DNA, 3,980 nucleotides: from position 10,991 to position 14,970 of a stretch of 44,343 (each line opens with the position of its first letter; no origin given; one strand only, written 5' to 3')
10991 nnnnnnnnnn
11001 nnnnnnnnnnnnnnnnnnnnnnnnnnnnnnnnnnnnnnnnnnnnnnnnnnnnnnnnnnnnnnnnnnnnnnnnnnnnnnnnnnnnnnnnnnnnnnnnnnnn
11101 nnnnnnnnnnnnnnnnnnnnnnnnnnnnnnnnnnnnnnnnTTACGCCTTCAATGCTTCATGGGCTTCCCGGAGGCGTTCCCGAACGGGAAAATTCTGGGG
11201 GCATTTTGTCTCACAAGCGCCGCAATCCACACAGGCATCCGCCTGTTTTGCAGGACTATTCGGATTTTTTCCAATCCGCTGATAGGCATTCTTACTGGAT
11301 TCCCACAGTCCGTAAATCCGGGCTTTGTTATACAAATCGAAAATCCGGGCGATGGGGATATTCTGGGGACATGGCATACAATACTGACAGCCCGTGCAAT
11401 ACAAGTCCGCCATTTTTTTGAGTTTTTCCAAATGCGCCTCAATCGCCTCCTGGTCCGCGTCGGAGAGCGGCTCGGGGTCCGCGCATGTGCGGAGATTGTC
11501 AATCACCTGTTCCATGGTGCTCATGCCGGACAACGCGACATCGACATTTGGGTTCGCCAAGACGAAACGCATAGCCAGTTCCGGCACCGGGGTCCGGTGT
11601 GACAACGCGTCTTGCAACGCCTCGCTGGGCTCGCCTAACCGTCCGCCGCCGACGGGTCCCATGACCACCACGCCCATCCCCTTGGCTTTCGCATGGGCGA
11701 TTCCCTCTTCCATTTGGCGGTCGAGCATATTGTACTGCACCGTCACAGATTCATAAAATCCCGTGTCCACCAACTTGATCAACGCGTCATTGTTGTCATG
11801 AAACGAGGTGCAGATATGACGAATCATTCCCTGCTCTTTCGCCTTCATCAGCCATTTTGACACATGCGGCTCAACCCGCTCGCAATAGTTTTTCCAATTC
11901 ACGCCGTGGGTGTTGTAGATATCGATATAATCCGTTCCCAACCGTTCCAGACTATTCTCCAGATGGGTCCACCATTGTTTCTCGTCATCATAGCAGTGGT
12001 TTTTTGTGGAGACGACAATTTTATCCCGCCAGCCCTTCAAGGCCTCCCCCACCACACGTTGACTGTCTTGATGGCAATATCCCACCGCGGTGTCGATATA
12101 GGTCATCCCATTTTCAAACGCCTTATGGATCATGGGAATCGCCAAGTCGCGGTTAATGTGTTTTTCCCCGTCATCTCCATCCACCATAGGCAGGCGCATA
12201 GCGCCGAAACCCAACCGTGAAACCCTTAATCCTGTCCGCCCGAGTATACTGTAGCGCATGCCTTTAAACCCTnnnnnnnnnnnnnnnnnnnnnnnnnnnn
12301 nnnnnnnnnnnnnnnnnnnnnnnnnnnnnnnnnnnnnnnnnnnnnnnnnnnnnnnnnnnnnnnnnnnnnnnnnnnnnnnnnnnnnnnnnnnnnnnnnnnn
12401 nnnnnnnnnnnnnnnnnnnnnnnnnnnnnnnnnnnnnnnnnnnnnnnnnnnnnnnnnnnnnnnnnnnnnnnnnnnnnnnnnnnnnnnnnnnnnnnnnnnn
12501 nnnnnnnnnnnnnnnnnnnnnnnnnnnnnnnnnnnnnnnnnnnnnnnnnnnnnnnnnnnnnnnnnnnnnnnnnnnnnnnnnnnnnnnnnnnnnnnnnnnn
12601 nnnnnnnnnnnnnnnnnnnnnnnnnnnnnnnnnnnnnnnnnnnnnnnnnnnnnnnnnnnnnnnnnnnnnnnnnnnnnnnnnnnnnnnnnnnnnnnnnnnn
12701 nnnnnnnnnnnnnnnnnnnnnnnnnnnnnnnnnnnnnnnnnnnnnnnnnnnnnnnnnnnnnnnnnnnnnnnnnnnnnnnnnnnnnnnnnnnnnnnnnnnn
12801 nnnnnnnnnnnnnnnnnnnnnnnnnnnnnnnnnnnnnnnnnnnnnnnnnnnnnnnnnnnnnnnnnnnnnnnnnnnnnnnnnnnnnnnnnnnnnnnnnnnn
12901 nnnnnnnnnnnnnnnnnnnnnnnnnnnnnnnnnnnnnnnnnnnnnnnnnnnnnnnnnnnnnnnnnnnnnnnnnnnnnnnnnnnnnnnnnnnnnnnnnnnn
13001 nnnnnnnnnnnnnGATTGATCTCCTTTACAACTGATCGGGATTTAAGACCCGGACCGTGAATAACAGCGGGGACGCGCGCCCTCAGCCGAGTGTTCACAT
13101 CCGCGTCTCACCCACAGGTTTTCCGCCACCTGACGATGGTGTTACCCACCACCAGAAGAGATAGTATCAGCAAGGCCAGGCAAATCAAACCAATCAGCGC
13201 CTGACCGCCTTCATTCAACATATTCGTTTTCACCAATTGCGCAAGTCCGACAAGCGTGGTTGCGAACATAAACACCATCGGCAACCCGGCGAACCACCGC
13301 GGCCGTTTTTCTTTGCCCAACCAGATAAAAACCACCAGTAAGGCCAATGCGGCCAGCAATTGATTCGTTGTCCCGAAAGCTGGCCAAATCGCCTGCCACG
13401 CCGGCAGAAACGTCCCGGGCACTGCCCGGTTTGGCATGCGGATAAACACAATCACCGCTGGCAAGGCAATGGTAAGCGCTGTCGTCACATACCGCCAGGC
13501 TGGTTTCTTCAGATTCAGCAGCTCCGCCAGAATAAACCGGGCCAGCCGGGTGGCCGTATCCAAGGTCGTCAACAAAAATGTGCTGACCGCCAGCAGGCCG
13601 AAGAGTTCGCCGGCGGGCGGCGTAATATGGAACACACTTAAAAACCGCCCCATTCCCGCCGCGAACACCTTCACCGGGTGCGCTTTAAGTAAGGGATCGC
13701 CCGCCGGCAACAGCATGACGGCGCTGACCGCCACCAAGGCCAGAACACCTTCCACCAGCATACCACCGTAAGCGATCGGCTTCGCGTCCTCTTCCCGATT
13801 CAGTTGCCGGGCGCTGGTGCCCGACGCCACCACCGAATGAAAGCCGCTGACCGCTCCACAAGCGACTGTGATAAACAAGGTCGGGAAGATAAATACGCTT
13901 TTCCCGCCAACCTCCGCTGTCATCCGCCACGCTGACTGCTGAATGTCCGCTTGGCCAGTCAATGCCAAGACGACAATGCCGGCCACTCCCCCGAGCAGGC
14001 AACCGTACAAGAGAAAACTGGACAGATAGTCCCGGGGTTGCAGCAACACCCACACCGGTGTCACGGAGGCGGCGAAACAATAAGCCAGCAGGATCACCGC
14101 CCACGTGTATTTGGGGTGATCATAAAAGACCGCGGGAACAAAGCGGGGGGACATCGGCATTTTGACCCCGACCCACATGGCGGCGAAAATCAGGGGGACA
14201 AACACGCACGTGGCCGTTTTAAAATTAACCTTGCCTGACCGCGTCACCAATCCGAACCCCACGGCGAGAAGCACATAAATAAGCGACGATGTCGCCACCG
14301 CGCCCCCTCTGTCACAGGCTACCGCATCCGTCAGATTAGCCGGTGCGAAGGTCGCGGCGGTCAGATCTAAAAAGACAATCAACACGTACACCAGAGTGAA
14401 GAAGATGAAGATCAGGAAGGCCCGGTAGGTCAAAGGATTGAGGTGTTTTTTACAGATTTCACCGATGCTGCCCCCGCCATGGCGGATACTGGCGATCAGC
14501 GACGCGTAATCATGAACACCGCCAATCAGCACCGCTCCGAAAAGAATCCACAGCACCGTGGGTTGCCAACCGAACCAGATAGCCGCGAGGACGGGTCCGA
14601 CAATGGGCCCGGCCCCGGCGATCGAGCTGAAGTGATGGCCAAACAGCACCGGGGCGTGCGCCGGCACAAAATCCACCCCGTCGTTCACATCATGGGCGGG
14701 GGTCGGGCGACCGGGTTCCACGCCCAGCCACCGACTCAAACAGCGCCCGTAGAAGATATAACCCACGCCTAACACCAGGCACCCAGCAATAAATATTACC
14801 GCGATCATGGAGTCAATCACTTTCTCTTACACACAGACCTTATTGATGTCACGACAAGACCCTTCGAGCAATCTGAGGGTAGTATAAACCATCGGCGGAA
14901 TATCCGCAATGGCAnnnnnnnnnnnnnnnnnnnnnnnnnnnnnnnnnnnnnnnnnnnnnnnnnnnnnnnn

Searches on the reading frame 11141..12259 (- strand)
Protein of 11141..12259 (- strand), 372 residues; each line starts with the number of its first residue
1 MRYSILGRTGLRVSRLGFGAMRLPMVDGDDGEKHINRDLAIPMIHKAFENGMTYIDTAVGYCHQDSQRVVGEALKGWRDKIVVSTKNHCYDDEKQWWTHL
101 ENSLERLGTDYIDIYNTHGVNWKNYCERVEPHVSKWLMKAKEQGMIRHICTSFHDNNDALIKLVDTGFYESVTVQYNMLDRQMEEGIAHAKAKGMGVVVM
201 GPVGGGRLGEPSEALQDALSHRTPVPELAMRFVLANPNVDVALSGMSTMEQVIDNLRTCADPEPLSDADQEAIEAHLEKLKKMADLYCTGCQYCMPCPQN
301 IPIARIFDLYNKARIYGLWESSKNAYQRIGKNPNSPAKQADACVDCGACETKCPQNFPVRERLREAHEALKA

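Call 38: search_protein_families(library=pfam, proteins=[window:11141-12259:-])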
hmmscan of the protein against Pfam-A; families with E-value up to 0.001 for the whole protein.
window:11141-12259:- (372 aa): 6 families
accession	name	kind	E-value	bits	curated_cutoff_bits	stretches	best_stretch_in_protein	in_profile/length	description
PF00248.27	Aldo_ket_red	-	1.3e-39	136.5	24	1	15-277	1-290/291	Aldo/keto reductase family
PF13187.11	Fer4_9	-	2.4e-08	34.3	27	1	287-356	1-50/52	4Fe-4S dicluster domain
PF13534.11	Fer4_17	-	1e-07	32.8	22.2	1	288-357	2-60/61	4Fe-4S dicluster domain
PF13183.11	Fer4_8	-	1.7e-07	32.1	27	1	287-356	4-67/68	4Fe-4S dicluster domain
PF13237.11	Fer4_10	-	3.7e-05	24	25.5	1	287-354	8-53/53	4Fe-4S dicluster domain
PF14697.11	Fer4_21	-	0.0002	21.9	35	0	268-298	21-52/59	4Fe-4S dicluster domain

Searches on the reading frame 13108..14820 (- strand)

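Call 38: search_protein_families(library=pfam, proteins=[window:13108-14820:-])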
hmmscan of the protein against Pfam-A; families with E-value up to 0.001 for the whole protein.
window:13108-14820:- (570 aa): 1 family
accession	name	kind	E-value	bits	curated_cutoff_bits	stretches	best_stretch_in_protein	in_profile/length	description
PF02554.20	CstA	-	1.7e-130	436.8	27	2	8-372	4-355/560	Carbon starvation protein CstA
